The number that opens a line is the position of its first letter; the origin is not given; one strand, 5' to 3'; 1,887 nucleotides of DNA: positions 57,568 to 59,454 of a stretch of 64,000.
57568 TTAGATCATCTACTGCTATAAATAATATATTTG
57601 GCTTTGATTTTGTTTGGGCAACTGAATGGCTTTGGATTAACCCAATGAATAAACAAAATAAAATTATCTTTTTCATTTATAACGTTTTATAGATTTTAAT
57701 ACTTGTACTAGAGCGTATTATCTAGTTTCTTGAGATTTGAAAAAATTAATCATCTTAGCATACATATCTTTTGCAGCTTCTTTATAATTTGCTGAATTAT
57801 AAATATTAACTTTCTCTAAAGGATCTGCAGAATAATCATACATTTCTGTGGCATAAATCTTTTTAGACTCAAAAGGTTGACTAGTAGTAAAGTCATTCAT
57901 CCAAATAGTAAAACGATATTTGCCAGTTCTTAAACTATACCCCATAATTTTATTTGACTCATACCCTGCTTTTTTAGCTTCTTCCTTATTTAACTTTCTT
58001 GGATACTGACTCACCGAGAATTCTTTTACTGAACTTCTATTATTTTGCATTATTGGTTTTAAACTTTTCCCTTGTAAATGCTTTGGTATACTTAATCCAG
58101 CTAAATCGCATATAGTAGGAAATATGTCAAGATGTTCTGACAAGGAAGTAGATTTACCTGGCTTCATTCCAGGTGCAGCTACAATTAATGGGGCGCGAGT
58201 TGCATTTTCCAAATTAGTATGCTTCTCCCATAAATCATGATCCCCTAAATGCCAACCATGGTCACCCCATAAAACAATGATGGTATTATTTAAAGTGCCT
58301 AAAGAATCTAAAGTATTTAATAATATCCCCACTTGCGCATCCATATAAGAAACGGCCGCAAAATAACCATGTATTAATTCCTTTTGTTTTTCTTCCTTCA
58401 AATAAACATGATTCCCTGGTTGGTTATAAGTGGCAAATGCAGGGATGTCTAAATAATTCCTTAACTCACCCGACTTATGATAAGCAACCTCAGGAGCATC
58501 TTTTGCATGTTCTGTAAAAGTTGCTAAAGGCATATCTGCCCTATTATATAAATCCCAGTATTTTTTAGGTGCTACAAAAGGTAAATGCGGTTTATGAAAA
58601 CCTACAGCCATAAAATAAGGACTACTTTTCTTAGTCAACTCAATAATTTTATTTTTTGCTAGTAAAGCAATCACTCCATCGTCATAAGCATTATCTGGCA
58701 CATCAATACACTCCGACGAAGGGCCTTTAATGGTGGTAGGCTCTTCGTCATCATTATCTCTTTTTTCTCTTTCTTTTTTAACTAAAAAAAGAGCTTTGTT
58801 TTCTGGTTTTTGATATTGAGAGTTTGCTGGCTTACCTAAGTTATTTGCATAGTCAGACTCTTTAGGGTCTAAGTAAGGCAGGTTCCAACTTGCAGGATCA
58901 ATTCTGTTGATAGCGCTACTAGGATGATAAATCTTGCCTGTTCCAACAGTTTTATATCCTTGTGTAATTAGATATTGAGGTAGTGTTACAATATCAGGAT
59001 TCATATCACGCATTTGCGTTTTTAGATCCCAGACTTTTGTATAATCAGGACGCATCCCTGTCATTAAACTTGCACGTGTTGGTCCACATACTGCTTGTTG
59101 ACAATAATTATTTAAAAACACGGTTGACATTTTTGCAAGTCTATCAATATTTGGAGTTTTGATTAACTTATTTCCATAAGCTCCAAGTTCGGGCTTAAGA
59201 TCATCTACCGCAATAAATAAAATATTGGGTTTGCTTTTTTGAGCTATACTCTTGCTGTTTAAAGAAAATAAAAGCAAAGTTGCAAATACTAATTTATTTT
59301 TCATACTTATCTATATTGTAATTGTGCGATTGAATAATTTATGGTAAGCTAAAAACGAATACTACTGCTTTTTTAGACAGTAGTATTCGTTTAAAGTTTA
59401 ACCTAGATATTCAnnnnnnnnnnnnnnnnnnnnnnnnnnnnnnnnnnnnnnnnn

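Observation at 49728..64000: Self-contained PUL for a sulfated uronic-acid polymer: PL38-like lyase, KduI, four sulfatases and FGE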

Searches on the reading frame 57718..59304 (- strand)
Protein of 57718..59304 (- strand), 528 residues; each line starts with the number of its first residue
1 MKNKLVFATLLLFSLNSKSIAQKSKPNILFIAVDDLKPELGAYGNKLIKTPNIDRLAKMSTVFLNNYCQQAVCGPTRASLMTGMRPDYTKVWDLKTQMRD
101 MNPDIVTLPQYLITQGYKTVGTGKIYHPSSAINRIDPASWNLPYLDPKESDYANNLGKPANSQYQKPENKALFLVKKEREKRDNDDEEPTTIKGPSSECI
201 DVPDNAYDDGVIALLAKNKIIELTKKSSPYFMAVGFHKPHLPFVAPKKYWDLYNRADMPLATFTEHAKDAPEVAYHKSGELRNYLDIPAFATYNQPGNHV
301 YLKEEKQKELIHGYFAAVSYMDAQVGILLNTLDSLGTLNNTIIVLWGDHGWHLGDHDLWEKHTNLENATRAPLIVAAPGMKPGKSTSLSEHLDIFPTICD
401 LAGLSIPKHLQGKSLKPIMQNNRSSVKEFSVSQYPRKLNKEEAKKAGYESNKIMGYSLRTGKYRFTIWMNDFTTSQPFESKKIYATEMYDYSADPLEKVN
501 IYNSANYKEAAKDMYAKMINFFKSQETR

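Call 3: search_protein_families(library=pfam, proteins=[window:57718-59304:-])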
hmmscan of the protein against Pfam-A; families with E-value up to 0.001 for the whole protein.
window:57718-59304:- (528 aa): 5 families
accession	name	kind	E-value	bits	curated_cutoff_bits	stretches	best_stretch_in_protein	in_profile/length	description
PF00884.28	Sulfatase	-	1.8e-42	146.1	25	1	26-403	1-300/301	Sulfatase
PF16347.10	SGSH_C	-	6.2e-17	62.6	29.3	1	354-520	1-150/154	N-sulphoglucosamine sulphohydrolase, C-terminal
PF02995.22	DUF229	-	1.1e-05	24.8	25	1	307-356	299-348/496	Protein of unknown function (DUF229)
PF01676.23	Metalloenzyme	-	0.00053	20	24.3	0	311-404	166-250/252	Metalloenzyme superfamily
PF01663.27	Phosphodiest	-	0.00091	19.3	23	0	314-354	184-224/342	Type I phosphodiesterase / nucleotide pyrophosphatase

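Call 14: search_solved_structures(query=window:57718-59304:-, max_evalue=1e-10)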
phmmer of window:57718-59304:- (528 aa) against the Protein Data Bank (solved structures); distinct sequences matched with E-value up to 1e-10: 74 (the best 60 are shown).
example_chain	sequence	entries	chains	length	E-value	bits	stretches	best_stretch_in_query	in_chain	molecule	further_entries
5fql_A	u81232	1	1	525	3.1e-81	277.2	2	198-391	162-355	IDURONATE-2-SULFATASE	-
6ioz_A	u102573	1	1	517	4.1e-81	276.8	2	198-391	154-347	Iduronate 2-sulfatase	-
6hhm_A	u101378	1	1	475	1.1e-76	262.2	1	21-511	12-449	Arylsulfatase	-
6fny_A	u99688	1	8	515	2e-42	149.1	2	206-419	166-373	Choline-sulfatase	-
7pth_A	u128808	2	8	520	7.6e-41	143.9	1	206-419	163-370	Choline sulfatase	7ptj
6g5z_A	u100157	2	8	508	1.5e-40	143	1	206-419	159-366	Choline-sulfatase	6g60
5g2v_A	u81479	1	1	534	3.6e-39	138.4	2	306-515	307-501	N-ACETYLGLUCOSAMINE-6-SULFATASE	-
7oz8_AAA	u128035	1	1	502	3.7e-34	121.9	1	226-520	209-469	Choline-sulfatase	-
7p24_AAA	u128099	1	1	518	2.7e-31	112.4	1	305-518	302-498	Mucin-desulfating sulfatase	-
4upi_A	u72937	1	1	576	5.3e-31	111.4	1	224-427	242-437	SULFATASE FAMILY PROTEIN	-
7lha_A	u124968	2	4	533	1.2e-30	110.3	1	202-519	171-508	Exo-L-galactose-6-sulfatase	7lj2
6hr5_A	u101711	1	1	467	1.6e-30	109.9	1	226-428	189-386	Alpha-L-rhamnosidase/sulfatase (GH78)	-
9s03_A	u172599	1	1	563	7.7e-30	107.6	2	302-519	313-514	Putative sulfatase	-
4uph_A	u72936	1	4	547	3.1e-29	105.6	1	199-508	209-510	SULFATASE (SULFURIC ESTER HYDROLASE) PROTEIN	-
4upk_A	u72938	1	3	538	8.4e-29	104.2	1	230-432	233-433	PHOSPHONATE MONOESTER HYDROLASE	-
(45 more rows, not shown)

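Call 56: search_protein_families(library=ncbifam, proteins=[window:57718-59304:-], max_evalue=0.00001)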
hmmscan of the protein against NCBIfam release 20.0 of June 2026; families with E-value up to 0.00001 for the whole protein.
window:57718-59304:- (528 aa): 6 families
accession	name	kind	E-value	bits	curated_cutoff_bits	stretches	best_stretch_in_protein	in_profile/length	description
TIGR03417.1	chol_sulfatase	equivalog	3e-64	217.7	433.45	2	205-517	159-435/500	choline-sulfatase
NF010322.0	PRK13759.1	equivalog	7e-59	199.6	481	1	22-526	3-461/486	arylsulfatase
NF045661.1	HdlasePehA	equivalog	2e-43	148.8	900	2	194-520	168-483/506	phosphoric/sulfuric ester hydrolase PehA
NF052527.1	Mn_arylsulf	exception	5.1e-32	111.4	850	1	25-526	1-456/479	manganese-dependent arylsulfatase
NF053595.1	LptchSynLtaSGpos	equivalog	6.7e-11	41.4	970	1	303-411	419-535/626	lipoteichoic acid synthase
NF038282.1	LapC_YejM_PbgA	exception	7e-08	31.2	825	1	300-399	402-497/584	LPS biosynthesis-modulating metalloenzyme YejM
